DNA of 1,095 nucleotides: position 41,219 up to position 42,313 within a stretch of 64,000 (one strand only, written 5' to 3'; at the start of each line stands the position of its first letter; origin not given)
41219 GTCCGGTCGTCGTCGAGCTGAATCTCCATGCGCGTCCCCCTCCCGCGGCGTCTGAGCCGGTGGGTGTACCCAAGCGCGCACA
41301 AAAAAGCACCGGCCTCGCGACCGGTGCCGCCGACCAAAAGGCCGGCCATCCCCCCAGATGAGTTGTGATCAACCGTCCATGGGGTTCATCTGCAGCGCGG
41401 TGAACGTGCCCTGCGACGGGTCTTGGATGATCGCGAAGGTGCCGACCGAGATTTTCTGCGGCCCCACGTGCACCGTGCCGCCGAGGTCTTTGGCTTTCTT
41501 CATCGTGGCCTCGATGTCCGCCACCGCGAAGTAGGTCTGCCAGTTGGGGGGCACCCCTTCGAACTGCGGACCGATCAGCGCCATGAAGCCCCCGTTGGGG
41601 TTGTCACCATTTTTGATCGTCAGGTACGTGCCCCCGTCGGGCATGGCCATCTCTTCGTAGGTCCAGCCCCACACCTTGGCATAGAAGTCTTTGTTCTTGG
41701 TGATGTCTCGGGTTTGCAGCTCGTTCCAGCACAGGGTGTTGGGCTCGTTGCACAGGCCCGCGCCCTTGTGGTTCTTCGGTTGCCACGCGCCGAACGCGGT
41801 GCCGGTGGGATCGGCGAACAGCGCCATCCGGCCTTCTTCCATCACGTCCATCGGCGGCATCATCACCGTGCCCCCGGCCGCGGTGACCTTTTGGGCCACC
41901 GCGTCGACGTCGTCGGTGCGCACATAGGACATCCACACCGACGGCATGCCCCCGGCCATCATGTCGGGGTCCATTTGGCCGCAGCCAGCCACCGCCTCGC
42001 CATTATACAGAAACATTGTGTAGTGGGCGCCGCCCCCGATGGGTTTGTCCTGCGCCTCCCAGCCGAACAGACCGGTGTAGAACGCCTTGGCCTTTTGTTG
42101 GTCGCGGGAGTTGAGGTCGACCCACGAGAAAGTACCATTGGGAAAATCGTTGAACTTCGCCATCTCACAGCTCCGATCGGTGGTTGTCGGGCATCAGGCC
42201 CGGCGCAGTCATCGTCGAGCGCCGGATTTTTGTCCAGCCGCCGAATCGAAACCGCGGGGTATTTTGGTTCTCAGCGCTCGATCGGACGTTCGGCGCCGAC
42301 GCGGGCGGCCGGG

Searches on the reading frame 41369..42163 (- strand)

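Call 90: search_protein_families(library=pfam, proteins=[window:41369-42163:-], max_evalue=0.00001)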
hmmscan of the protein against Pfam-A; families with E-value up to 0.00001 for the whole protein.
window:41369-42163:- (264 aa): 3 families
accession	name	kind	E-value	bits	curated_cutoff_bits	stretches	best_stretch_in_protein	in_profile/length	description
PF00903.31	Glyoxalase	-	8.6e-23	81.5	20.6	2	12-123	2-118/121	Glyoxalase/Bleomycin resistance protein/Dioxygenase superfamily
PF18029.7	Glyoxalase_6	-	1.6e-11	45.3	23.6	0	17-124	4-103/106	Glyoxalase-like domain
PF22677.2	Ble-like_N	-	1.1e-06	28.7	24.5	0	145-175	3-33/41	Bleomycin resistance protein-like N-terminal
